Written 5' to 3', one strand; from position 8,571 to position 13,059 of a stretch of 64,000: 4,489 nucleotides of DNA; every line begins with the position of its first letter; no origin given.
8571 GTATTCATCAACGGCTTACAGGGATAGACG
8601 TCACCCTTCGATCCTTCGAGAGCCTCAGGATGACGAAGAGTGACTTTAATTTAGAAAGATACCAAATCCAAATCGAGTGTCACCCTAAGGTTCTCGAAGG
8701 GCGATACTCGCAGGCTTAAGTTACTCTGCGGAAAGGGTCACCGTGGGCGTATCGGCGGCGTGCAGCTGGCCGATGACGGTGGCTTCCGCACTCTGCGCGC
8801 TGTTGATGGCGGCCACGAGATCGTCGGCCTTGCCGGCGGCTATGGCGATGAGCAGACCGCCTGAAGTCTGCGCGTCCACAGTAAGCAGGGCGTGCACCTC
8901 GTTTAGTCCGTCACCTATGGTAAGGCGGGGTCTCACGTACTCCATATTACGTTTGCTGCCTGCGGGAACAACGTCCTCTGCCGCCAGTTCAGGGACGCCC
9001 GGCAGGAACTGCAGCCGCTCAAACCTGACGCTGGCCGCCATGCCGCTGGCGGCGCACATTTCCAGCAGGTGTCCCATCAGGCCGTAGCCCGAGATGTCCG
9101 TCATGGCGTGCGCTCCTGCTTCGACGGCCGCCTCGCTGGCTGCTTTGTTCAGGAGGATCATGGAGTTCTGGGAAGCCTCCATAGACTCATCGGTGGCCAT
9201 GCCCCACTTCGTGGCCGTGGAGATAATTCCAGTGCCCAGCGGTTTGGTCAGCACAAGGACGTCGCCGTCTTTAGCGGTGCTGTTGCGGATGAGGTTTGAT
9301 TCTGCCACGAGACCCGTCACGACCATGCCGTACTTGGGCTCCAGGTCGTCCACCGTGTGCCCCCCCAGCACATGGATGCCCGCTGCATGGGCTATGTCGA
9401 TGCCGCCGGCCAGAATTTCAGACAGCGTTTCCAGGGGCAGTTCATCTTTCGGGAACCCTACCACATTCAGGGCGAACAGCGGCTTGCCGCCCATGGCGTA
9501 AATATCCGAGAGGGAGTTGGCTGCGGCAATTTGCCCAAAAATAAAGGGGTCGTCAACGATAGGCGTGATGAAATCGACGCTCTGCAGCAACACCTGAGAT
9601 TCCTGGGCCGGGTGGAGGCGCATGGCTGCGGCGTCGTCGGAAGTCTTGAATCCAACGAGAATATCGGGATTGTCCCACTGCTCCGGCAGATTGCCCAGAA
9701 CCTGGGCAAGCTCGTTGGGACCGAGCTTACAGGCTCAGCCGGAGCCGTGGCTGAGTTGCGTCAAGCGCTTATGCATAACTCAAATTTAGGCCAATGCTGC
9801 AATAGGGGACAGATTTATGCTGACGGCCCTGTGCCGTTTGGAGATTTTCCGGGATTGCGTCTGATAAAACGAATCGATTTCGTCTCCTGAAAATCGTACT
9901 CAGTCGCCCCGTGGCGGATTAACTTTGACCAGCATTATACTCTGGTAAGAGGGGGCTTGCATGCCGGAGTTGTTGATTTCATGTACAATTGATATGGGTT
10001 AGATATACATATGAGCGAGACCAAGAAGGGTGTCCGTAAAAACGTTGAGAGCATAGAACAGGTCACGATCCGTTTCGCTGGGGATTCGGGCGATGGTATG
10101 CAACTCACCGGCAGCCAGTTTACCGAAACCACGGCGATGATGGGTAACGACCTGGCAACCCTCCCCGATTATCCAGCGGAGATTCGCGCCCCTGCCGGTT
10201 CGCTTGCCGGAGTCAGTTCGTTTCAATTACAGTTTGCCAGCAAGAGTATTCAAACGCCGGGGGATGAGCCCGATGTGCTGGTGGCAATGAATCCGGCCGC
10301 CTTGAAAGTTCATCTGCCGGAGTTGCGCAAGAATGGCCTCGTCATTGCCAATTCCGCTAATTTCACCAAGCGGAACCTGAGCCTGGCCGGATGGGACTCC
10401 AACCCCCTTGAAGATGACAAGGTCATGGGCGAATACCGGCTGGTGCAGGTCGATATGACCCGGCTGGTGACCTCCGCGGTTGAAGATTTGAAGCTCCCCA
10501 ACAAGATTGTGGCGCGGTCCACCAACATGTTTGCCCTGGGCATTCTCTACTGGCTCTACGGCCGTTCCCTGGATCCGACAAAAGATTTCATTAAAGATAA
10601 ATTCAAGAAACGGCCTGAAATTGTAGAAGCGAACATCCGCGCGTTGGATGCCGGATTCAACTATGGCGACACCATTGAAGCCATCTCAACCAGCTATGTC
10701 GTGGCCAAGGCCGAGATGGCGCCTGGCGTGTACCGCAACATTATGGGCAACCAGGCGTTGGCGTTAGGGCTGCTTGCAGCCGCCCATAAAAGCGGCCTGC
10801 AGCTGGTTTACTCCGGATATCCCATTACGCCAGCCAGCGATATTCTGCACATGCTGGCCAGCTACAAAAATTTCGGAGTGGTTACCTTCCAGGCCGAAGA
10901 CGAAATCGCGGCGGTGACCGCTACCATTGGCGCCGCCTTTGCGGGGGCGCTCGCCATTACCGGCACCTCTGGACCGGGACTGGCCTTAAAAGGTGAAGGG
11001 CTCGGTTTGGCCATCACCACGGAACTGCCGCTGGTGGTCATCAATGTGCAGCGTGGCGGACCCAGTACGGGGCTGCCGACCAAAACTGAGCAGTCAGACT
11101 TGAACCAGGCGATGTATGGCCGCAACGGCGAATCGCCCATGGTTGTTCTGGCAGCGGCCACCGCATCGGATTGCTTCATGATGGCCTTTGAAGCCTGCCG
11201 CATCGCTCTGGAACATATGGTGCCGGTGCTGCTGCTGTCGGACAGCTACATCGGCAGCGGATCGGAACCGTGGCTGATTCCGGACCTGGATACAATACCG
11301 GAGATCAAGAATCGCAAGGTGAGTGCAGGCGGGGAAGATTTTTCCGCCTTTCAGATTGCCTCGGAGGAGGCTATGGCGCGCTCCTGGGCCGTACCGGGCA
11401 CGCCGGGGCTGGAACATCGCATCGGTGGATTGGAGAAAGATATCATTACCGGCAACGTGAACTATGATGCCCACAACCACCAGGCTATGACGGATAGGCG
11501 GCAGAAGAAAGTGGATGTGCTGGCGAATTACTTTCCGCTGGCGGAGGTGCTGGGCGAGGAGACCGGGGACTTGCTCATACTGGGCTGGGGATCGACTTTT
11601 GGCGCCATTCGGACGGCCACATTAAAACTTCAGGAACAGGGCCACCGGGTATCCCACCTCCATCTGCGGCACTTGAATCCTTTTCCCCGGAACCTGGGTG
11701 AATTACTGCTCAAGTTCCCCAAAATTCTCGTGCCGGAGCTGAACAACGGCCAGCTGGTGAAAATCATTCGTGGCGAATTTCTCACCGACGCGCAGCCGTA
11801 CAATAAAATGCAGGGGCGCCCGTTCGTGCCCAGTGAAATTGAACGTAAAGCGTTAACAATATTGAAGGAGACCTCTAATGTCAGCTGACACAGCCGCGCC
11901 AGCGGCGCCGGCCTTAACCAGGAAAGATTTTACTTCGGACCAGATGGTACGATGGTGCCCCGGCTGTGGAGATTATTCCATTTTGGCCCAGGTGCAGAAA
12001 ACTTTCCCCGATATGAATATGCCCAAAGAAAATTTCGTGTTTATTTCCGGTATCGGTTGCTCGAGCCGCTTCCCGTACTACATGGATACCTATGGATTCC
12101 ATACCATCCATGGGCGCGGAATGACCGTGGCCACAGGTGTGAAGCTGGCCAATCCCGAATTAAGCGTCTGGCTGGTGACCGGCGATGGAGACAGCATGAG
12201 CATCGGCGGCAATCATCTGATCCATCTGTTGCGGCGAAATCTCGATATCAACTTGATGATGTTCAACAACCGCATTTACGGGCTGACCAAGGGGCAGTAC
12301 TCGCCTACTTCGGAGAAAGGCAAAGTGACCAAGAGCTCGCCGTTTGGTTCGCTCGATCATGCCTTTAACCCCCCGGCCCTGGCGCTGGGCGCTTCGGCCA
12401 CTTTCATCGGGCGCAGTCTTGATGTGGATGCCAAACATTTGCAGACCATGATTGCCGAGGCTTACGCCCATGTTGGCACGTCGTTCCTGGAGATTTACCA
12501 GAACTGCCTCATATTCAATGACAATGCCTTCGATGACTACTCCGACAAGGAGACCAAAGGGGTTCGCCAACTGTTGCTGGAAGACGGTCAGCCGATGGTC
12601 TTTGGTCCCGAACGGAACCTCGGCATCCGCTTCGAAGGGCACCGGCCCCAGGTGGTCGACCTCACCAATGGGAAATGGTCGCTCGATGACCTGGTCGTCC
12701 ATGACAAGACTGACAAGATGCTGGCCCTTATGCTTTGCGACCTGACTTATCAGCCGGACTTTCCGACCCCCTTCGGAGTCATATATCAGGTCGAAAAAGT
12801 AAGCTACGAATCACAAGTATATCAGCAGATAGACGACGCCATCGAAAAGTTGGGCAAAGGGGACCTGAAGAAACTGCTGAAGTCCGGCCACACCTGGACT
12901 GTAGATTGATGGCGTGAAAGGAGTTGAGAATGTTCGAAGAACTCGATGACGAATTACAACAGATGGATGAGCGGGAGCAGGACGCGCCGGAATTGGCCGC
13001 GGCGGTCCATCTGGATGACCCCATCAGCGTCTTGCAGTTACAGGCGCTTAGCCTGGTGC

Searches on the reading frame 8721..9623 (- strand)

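Call 71: search_protein_families(library=pfam, proteins=[window:8721-9623:-], max_evalue=0.0001)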
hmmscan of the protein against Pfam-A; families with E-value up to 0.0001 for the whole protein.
window:8721-9623:- (300 aa): 2 families
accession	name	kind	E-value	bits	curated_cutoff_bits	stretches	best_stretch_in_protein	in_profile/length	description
PF00586.29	AIRS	-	7.2e-24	84.8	24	1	8-106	11-112/112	AIR synthase related protein, N-terminal domain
PF02769.27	AIRS_C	-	1.1e-18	68.3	23.1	1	118-296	1-154/156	AIR synthase related protein, C-terminal domain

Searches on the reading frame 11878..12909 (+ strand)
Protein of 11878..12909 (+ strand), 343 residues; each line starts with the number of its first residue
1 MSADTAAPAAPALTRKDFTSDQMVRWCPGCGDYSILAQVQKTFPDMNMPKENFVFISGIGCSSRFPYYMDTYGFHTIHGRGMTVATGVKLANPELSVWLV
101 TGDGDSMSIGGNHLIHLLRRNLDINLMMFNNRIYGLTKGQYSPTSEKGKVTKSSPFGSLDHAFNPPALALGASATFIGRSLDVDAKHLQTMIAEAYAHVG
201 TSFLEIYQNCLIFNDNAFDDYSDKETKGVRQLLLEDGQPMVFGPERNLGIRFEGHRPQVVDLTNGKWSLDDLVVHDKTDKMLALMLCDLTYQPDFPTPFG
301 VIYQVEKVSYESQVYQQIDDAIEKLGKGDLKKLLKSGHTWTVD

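Call 71: search_protein_families(library=pfam, proteins=[window:11878-12909:+], max_evalue=0.0001)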
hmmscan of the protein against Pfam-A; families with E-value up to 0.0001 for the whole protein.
window:11878-12909:+ (343 aa): 1 family
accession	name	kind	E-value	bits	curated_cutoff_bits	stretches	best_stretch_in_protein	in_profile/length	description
PF02775.26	TPP_enzyme_C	-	2.6e-29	102.4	21.9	1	59-206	2-151/151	Thiamine pyrophosphate enzyme, C-terminal TPP binding domain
